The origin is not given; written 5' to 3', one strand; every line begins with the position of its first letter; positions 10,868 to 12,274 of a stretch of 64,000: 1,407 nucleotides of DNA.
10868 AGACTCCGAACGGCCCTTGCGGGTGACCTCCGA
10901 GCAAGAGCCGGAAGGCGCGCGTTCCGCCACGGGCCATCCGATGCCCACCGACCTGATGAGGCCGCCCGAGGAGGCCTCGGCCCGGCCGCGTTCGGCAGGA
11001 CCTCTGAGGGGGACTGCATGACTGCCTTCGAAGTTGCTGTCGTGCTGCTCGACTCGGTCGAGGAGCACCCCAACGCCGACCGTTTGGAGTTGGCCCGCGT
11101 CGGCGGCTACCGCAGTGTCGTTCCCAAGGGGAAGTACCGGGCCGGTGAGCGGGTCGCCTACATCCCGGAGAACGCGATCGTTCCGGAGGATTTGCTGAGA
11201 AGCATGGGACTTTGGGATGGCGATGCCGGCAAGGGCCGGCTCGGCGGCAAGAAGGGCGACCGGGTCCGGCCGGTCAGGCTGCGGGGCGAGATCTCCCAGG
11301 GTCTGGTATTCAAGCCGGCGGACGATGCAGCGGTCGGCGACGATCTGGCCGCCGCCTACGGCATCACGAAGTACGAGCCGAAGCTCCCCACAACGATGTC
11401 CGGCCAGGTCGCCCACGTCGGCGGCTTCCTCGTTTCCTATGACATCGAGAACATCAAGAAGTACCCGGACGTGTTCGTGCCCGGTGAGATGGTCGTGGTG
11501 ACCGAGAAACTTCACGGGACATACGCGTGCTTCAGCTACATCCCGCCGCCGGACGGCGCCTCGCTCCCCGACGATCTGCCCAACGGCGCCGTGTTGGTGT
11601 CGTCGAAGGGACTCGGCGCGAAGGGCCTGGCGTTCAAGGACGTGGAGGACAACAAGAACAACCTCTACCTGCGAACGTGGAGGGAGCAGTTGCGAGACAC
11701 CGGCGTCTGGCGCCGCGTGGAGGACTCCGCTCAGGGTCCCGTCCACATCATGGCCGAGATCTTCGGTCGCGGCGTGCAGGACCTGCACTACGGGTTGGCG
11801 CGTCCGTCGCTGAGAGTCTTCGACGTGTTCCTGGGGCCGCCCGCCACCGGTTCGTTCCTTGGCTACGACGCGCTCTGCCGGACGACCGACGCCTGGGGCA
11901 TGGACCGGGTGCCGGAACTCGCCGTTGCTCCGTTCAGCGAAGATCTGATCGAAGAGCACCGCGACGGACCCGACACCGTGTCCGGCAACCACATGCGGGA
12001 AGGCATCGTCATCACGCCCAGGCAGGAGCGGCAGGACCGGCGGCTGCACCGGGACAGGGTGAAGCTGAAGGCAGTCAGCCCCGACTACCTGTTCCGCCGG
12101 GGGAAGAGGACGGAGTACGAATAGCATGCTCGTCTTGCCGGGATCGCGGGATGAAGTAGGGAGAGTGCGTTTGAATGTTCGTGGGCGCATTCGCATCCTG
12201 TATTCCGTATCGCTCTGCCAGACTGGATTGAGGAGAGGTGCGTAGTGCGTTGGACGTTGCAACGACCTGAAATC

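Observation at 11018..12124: RNA ligase with N-terminal tRNA-binding (HPNADRL) OB domain embedded in a restriction-modification-like locus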

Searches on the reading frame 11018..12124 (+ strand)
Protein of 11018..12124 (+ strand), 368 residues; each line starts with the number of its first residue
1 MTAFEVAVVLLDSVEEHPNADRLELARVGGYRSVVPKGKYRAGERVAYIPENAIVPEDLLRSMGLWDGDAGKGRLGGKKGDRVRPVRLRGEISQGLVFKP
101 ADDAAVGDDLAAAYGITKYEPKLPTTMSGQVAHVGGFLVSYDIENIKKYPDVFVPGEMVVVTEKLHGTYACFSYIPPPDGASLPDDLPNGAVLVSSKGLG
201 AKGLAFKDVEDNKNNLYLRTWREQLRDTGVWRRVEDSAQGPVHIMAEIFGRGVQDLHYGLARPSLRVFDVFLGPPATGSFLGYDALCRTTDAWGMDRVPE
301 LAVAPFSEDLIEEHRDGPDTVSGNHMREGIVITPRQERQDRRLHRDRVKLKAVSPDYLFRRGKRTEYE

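Call 3: search_protein_families(library=pfam, proteins=[window:11018-12124:+], max_evalue=0.01)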
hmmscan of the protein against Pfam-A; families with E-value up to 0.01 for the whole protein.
window:11018-12124:+ (368 aa): 2 families
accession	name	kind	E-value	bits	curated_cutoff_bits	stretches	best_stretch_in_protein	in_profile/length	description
PF09414.15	RNA_ligase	-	7.4e-16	59.2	27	1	159-351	3-171/171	RNA ligase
PF21189.3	PHA02142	-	1e-09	39.2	27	1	11-98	7-90/92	PHA02142 OB-fold domain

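Call 4: search_protein_families(library=ncbifam, proteins=[window:11018-12124:+], max_evalue=0.01)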
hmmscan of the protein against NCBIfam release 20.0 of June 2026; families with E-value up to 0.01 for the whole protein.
window:11018-12124:+ (368 aa): 1 family
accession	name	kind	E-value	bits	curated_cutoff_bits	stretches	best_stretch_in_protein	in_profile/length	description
TIGR02306.1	RNA_lig_DRB0094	equivalog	3.7e-60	203.6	151.15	1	14-359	11-340/341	RNA ligase (ATP)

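Call 5: search_solved_structures(query=window:11018-12124:+, max_evalue=1, show_alignments=3)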
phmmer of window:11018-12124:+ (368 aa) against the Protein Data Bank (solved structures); distinct sequences matched with E-value up to 1: 10.
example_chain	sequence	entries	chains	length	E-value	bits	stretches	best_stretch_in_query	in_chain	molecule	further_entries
5cot_A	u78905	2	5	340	1.2e-13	53.9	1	19-168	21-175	Naegleria gruberi RNA ligase | RNA ligase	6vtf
6vt3_A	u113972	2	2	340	1.3e-13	53.9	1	19-168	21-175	RNA Ligase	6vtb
6vt9_A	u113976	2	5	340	1.3e-13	53.9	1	19-168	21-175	RNA ligase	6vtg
6vt8_A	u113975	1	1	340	1.4e-13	53.8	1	19-168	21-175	RNA Ligase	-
6vt1_A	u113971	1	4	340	1.6e-13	53.6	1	19-168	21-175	RNA Ligase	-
6vt4_A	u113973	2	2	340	2.1e-13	53.2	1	19-168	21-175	RNA Ligase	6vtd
6vt0_A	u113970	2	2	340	4.1e-13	52.2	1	19-148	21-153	RNA Ligase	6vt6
5cou_A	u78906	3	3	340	4.1e-13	52.2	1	19-148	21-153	Naegleria gruberi RNA ligase | RNA ligase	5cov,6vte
6vt5_A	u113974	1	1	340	8.3e-13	51.2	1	19-168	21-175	RNA Ligase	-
4ycz_C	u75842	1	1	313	0.13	14.4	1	49-130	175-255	Nup120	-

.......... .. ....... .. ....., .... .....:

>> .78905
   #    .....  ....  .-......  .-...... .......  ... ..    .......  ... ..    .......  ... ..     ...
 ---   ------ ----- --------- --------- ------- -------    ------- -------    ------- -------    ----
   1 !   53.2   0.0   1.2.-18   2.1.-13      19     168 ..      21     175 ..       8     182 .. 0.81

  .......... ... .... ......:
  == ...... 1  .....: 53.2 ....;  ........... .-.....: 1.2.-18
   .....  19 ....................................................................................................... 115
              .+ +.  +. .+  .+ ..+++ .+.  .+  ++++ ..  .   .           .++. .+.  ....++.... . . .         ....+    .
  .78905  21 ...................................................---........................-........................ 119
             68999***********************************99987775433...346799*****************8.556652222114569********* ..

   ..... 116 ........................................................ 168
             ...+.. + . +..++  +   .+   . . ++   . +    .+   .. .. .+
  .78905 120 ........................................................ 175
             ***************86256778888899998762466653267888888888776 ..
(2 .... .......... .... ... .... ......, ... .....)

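Call 7: search_protein_families(library=padloc, proteins=[window:11018-12124:+], max_evalue=0.001)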
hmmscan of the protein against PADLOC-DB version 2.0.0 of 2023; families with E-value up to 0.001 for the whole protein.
window:11018-12124:+ (368 aa): 0 families

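Call 11: find_homologous_proteins(query=window:11018-12124:+, max_evalue=1e-10)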
Query window:11018-12124:+ (368 aa): 1989 proteins with E <= 1e-10 among 8000 candidates; the best 120 are listed.
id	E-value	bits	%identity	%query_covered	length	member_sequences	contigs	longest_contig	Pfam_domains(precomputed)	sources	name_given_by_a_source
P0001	4.7e-238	807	95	100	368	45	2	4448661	PF09414.16,PF21189.4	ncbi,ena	-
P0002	7.8e-210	715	84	100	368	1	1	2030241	PF09414.16,PF21189.4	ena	-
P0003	1.2e-203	694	82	100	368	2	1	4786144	PF09414.16,PF21189.4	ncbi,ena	-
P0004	2.1e-200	684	80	100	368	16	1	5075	PF09414.16,PF21189.4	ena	-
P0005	6.3e-194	662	78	100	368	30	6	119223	PF09414.16,PF21189.4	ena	-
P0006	3.1e-193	660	77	100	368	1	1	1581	PF09414.16,PF21189.4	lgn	-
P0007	3.5e-193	660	79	98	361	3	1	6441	PF09414.16,PF21189.4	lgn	-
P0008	2.6e-134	466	70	85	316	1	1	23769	PF09414.16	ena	-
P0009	9.2e-117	408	53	100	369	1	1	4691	PF09414.16,PF21189.4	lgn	-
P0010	3.0e-107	377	51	100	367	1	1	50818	PF09414.16,PF21189.4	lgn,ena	-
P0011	2.0e-101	358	49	99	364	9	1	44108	PF09414.16,PF21189.4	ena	-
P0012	5.7e-98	346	44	100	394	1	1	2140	PF09414.16,PF21189.4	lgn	-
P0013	5.8e-98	346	49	100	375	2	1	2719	PF09414.16,PF21189.4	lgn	-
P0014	1.2e-96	342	46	100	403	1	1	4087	PF09414.16,PF21189.4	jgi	-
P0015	2.6e-95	338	45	99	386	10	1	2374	PF09414.16,PF21189.4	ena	-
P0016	6.1e-95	336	47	100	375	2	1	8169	PF09414.16,PF21189.4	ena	-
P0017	1.2e-94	335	43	100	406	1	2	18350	PF09414.16,PF21189.4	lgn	-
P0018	2.4e-93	331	46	100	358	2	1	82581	PF09414.16,PF21189.4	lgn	-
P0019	4.9e-93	330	45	100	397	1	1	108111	PF09414.16,PF21189.4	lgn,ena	-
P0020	1.6e-92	328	46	99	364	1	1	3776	PF09414.16,PF21189.4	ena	-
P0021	1.8e-92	328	44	100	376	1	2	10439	PF09414.16,PF21189.4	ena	-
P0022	3.8e-92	327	44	99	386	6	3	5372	PF09414.16,PF21189.4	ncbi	-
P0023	4.8e-91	324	45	100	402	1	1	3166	PF09414.16,PF21189.4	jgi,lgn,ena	-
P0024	1.8e-89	318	44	100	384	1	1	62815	PF09414.16,PF21189.4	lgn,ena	-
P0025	2.3e-89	318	45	99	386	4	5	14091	PF09414.16,PF21189.4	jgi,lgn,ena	-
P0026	3.0e-89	318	43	100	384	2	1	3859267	PF09414.16,PF21189.4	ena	-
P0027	4.0e-89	317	45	100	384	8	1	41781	PF09414.16,PF21189.4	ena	-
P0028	3.0e-88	314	44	100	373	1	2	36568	PF09414.16,PF21189.4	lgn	-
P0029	3.9e-88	314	44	100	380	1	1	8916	PF09414.16,PF21189.4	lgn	-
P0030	5.7e-88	313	43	100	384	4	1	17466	PF09414.16,PF21189.4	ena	-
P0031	5.8e-88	313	43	100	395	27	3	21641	PF09414.16,PF21189.4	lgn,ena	-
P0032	6.9e-88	313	44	98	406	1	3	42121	PF09414.16,PF21189.4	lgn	-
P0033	7.2e-88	313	43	100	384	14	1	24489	PF09414.16,PF21189.4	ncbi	-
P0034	1.0e-87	313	43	100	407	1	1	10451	PF09414.16,PF21189.4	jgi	-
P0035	2.9e-87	311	44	100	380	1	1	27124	PF09414.16,PF21189.4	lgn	-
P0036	6.1e-87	310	44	98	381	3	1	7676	PF09414.16,PF21189.4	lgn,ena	-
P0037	1.3e-86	309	46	100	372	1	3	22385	PF09414.16,PF21189.4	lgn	-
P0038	1.3e-86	309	46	100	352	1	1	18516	PF09414.16,PF21189.4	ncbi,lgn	-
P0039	3.9e-86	307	43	100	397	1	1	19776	PF09414.16,PF21189.4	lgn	-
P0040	6.4e-86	307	41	99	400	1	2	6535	PF09414.16,PF21189.4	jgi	-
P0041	6.8e-86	307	43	100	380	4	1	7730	PF09414.16,PF21189.4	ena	-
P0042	7.6e-86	306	45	100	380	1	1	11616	PF09414.16,PF21189.4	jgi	-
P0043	1.0e-85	306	43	100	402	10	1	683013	PF09414.16,PF21189.4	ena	-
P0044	1.1e-85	306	44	98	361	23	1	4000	PF09414.16,PF21189.4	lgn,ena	-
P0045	1.8e-85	305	45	98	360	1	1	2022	PF09414.16,PF21189.4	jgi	jgi:RNA ligase (TIGR02306 family)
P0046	1.8e-85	305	43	100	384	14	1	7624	PF09414.16,PF21189.4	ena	-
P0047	1.9e-85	305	43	100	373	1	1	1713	PF09414.16,PF21189.4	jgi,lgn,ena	-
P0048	2.8e-85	305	42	100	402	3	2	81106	PF09414.16,PF21189.4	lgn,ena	-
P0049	2.9e-85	305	47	100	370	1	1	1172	PF09414.16,PF21189.4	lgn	-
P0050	3.3e-85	304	42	100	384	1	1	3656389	PF09414.16,PF21189.4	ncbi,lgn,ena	-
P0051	3.3e-85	304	45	100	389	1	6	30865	PF09414.16,PF21189.4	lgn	-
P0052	6.0e-85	304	41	100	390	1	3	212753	PF09414.16,PF21189.4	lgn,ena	-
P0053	9.3e-85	303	45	100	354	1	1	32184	PF09414.16,PF21189.4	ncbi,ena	-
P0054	1.1e-84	303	47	98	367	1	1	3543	PF09414.16,PF21189.4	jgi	jgi:RNA ligase (TIGR02306 family)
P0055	1.5e-84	302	45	98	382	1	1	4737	PF09414.16,PF21189.4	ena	-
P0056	1.6e-84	302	47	100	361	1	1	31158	PF09414.16,PF21189.4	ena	-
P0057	2.4e-84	302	45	95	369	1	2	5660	PF09414.16,PF21189.4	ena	-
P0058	3.1e-84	301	42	98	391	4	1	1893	PF09414.16,PF21189.4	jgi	jgi:RNA ligase (TIGR02306 family)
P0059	4.5e-84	301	46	99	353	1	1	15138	PF09414.16,PF21189.4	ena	-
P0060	7.4e-84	300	45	100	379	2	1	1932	PF09414.16,PF21189.4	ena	-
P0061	1.8e-83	299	41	100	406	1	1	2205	PF09414.16,PF21189.4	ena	-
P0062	2.0e-83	299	44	100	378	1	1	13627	PF09414.16,PF21189.4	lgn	-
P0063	2.6e-83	298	43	100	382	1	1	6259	PF09414.16,PF21189.4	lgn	-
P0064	3.7e-83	298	43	100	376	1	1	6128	PF09414.16,PF21189.4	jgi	-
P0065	6.0e-83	297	42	98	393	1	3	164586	PF09414.16,PF21189.4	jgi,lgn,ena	-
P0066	6.8e-83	297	43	100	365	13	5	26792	PF09414.16,PF21189.4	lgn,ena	-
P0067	6.8e-83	297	42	98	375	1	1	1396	PF09414.16,PF21189.4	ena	-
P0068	8.2e-83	297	44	100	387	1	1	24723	PF09414.16,PF21189.4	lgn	-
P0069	9.7e-83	296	43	100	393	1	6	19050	PF09414.16,PF21189.4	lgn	-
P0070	2.2e-82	295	45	100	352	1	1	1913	PF09414.16,PF21189.4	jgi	-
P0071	2.3e-82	295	43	98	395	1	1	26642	PF09414.16,PF21189.4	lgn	-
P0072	2.6e-82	295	44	100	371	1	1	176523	PF09414.16,PF21189.4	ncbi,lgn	-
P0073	2.9e-82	295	46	98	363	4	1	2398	PF09414.16,PF21189.4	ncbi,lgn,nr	ncbi:MAG TPA: RNA ligase (ATP) [Nannocystis exedens]|nr:RNA ligase (ATP) [Nannocystis exedens]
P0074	3.6e-82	294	46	100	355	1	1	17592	PF09414.16,PF21189.4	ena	-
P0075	4.0e-82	294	42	100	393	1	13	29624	PF09414.16,PF21189.4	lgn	-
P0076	7.1e-82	293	46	98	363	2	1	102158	PF09414.16,PF21189.4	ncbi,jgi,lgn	-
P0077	7.7e-82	293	46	100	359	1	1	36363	PF09414.16,PF21189.4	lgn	-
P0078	9.9e-82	293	43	100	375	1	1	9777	PF09414.16,PF21189.4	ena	-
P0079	1.1e-81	293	44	98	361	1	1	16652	PF09414.16,PF21189.4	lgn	-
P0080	1.2e-81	293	43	100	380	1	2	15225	PF09414.16,PF21189.4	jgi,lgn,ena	jgi:RNA ligase (TIGR02306 family)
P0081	1.2e-81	293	46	98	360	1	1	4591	PF09414.16,PF21189.4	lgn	-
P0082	1.4e-81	292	42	100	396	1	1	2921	PF09414.16,PF21189.4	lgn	-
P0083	1.4e-81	292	43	100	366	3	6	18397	PF09414.16,PF21189.4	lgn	-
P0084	1.5e-81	292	44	100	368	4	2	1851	PF09414.16,PF21189.4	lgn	-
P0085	1.5e-81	292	41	99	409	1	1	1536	PF09414.16,PF21189.4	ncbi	-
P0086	1.8e-81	292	45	100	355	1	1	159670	PF09414.16,PF21189.4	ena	-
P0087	2.0e-81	292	47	100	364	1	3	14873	PF09414.16,PF21189.4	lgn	-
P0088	2.1e-81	292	47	100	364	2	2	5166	PF09414.16,PF21189.4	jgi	-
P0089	2.2e-81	292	44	100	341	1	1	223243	PF09414.16,PF21189.4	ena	-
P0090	2.3e-81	292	42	100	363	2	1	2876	PF09414.16,PF21189.4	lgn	-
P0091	2.5e-81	292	43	100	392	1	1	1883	PF09414.16,PF21189.4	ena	-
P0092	2.6e-81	292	42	100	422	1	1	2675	PF09414.16,PF21189.4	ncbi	-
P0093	2.7e-81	292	45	98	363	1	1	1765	PF09414.16,PF21189.4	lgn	-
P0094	3.1e-81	291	46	100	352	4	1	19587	PF09414.16,PF21189.4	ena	-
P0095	3.2e-81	291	46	100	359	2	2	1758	PF09414.16,PF21189.4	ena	-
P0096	4.1e-81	291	45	99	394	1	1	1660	PF09414.16,PF21189.4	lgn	-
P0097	4.4e-81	291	45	99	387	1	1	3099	PF09414.16,PF21189.4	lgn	-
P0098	4.6e-81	291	40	100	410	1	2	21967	PF09414.16,PF21189.4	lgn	-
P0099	4.8e-81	291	44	99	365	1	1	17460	PF09414.16,PF21189.4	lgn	-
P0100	5.6e-81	290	42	100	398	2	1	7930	PF09414.16,PF21189.4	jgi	jgi:RNA ligase (TIGR02306 family)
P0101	5.9e-81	290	42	100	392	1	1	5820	PF09414.16,PF21189.4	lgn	-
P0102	6.1e-81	290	46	100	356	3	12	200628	PF09414.16,PF21189.4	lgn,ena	-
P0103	8.1e-81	290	43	100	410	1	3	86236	PF09414.16,PF21189.4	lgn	-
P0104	8.6e-81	290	45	100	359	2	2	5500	PF09414.16,PF21189.4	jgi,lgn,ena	-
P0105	8.8e-81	290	44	100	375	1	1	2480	PF09414.16,PF21189.4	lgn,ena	-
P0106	9.0e-81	290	43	100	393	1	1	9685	PF09414.16,PF21189.4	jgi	jgi:RNA ligase (TIGR02306 family)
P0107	9.1e-81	290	43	100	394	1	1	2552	PF09414.16,PF21189.4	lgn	-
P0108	9.4e-81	290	46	98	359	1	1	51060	PF09414.16,PF21189.4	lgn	-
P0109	1.1e-80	290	43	100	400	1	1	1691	PF09414.16,PF21189.4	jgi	jgi:RNA ligase (TIGR02306 family)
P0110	1.1e-80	290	43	98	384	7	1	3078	PF09414.16,PF21189.4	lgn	-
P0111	1.1e-80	289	45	100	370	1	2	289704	PF09414.16,PF21189.4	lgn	-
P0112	1.2e-80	289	44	100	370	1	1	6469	PF09414.16,PF21189.4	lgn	-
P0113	1.3e-80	289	46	100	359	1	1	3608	PF09414.16,PF21189.4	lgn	-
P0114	1.4e-80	289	44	100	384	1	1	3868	PF09414.16,PF21189.4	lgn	-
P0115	1.4e-80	289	45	98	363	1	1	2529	PF09414.16,PF21189.4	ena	-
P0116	1.4e-80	289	40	98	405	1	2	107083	PF09414.16,PF21189.4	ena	-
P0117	1.5e-80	289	44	100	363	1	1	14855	PF09414.16,PF21189.4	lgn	-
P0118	1.5e-80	289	41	98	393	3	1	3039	PF09414.16,PF21189.4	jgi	-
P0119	1.6e-80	289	44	96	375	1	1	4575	PF09414.16,PF21189.4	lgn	-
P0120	1.7e-80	289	43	100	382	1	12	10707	PF09414.16,PF21189.4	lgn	-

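Call 12: find_encoding_contigs(protein=P0001, flank=10000, max_places=3)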
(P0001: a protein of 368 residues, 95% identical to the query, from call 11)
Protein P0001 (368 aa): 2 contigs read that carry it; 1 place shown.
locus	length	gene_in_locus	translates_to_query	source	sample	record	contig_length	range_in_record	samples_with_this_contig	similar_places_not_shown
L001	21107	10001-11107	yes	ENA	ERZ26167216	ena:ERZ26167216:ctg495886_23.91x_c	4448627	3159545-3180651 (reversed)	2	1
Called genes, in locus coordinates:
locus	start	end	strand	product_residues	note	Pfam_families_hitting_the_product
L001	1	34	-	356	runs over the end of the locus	PF00296:Bac_luciferase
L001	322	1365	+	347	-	-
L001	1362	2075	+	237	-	PF18810:PBECR2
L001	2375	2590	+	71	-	PF07394:DUF1501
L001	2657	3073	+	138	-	-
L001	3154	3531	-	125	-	-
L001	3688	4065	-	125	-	-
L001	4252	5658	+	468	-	PF00909:Ammonium_transp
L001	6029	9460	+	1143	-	PF04851:ResIII (weak), PF00176:SNF2-rel_dom (weak), PF00270:DEAD (weak), PF00271:Helicase_C, PF13020:NOV_C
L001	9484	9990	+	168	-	PF13650:Asp_protease_2 (weak), PF13975:gag-asp_proteas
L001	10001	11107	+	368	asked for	PF21189:PHA02142, PF09414:RNA_ligase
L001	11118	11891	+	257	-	-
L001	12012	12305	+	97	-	-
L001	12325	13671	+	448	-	PF07693:KAP_NTPase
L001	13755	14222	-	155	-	PF15919:HicB_lk_antitox, PF15970:HicB-like_2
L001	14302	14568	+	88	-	-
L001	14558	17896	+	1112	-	PF06634:DUF1156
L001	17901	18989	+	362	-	PF04909:Amidohydro_2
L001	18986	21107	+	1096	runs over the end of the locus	-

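Call 13: find_encoding_contigs(protein=P0002, flank=10000, max_places=3)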
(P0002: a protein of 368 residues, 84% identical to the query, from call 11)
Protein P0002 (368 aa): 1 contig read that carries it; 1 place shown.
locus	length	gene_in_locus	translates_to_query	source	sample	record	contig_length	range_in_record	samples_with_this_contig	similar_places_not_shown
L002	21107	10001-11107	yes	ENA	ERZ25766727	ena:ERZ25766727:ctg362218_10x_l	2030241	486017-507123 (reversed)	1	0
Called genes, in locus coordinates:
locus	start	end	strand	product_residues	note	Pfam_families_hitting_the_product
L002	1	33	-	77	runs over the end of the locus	-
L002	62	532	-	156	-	PF03901:Glyco_transf_22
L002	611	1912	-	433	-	-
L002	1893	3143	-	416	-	PF13231:PMT_2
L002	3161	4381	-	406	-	PF00535:Glycos_transf_2, PF13641:Glyco_tranf_2_3, PF04138:GtrA_DPMS_TM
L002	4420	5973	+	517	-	PF00909:Ammonium_transp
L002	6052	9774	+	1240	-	PF01381:HTH_3, PF13560:HTH_31, PF00176:SNF2-rel_dom (weak), PF00270:DEAD (weak), PF04851:ResIII (weak), PF00271:Helicase_C, PF13020:NOV_C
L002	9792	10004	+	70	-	-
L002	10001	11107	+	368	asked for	PF21189:PHA02142, PF09414:RNA_ligase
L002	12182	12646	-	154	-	PF15919:HicB_lk_antitox (weak), PF15970:HicB-like_2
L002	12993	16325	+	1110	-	PF06634:DUF1156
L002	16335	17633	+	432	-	PF02463:SMC_N, PF13175:AAA_15, PF13304:AAA_21, PF13175:AAA_15 (weak)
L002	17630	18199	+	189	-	-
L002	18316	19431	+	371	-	PF04909:Amidohydro_2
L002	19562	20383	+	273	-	PF04184:ST7, PF13428:TPR_14 (faint), PF14559:TPR_19 (faint), PF07719:TPR_2 (faint), PF13432:TPR_16 (weak)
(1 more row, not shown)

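Call 14: find_encoding_contigs(protein=P0003, flank=10000, max_places=3)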
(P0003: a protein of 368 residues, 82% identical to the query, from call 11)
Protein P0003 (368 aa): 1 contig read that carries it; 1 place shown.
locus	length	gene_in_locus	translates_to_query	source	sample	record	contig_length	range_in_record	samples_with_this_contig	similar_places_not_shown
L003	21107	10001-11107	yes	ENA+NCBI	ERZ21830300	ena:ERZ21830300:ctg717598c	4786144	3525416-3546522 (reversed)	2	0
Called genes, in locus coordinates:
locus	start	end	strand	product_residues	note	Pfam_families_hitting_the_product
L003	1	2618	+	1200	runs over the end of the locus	PF07635:PSCyt1, PF13442:Cytochrome_CBB3 (faint), PF07635:PSCyt1, PF07583:PSCyt2, PF07587:PSD1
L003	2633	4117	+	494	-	PF07394:DUF1501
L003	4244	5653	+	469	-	PF00909:Ammonium_transp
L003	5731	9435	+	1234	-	PF01381:HTH_3, PF13560:HTH_31, PF00176:SNF2-rel_dom (weak), PF04851:ResIII (weak), PF00271:Helicase_C, PF13020:NOV_C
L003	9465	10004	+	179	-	PF13650:Asp_protease_2 (faint), PF13975:gag-asp_proteas (weak)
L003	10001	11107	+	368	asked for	PF21189:PHA02142, PF09414:RNA_ligase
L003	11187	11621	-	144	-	-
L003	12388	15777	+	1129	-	PF06634:DUF1156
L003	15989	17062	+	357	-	PF04909:Amidohydro_2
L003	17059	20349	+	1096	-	PF04465:DUF499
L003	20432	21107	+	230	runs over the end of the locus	PF00194:Carb_anhydrase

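Call 19: find_related_loci(query=A1, collection=genome_contigs, flank=10000)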
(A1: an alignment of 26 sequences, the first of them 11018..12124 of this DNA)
Query A1 (368 aa) in genome_contigs; peptide patterns used: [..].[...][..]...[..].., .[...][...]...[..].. (x = any residue, [..] = any of these).
599 stretches matched a pattern (row limit reached: there are more); 568 encode a relative of the query (tblastn E <= 1e-3); the best 80 are kept; 80 distinct loci.
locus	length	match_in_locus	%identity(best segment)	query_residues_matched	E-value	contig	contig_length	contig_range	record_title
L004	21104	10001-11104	95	1-368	0e+0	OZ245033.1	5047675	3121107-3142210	MAG: Candidatus Multivorans sp. isolate ccabee53-d9e3-4e52-b566-adb1483e4997 genome assembly, chromosome: 1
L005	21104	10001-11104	94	1-368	0e+0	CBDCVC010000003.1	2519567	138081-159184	MAG: Candidatus Multivorans sp. isolate d43f0643-08c3-4d58-9c0e-53586e9ec49c genome assembly, contig: contig_3, whole ge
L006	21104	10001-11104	79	1-368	0e+0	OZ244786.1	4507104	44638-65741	MAG: Candidatus Multivorans sp. isolate 506956bb-d3ba-4b36-a8b3-9439da49a84d genome assembly, chromosome: 1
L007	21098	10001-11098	49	1-368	2e-108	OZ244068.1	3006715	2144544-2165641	MAG: Vicinamibacteria bacterium isolate 171d4372-a0b6-4c87-835a-0c0263473d05 genome assembly, chromosome: 1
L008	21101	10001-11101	51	1-368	2e-108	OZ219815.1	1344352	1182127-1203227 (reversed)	MAG: Vicinamibacteria bacterium isolate 9f2a63bf-6400-4679-989b-6d6b125ab8ea genome assembly, chromosome: 1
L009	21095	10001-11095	50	1-367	4e-107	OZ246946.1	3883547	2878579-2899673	MAG: Vicinamibacteria bacterium isolate 344fb95d-b79c-434c-8e88-824dadf82238 genome assembly, chromosome: 1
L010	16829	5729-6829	49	1-368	4e-106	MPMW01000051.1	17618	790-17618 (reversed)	MAG: Acidobacteria bacterium bin61 NODE_4093_length_17618_cov_14.4111_ID_8185, whole genome shotgun sequence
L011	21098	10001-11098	49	1-367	2e-105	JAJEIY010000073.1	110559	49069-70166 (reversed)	MAG: Acidobacteria bacterium isolate p16x63bins.69 k141_373474, whole genome shotgun sequence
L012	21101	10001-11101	48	1-368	1e-104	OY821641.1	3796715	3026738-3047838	MAG: Vicinamibacteria bacterium isolate 8cd05730-cbc4-4aa5-8344-af9f7d824ee9 genome assembly, chromosome: 1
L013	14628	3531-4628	49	1-367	2e-104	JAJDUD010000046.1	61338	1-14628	MAG: Acidobacteria bacterium isolate jk18x1bzbins.64 k141_479653, whole genome shotgun sequence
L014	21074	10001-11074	46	1-362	2e-88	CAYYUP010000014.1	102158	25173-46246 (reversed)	MAG TPA_asm: uncultured Nannocystis sp. isolate binchicken_co67_189 genome assembly, contig: NODE_87_length_102158_cov_9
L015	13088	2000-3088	46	1-368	7e-87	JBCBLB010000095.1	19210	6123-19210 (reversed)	MAG: Myxococcota bacterium isolate J06627_4 k141_476706_length_19210_cov_12.4696, whole genome shotgun sequence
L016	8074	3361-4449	46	1-367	1e-86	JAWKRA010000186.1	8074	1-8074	MAG: Nannocystaceae bacterium isolate ABC2.134 ABC2.134.fa-186, whole genome shotgun sequence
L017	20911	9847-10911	46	1-367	2e-86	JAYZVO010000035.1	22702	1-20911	MAG: Myxococcota bacterium isolate XB_MAG542 DB_MAG542_0046, whole genome shotgun sequence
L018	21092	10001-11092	42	4-362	2e-85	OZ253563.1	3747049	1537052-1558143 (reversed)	MAG: Arenicellales bacterium isolate d7a5d0b4-cbae-4db0-9a13-9ca8b385098f genome assembly, chromosome: 1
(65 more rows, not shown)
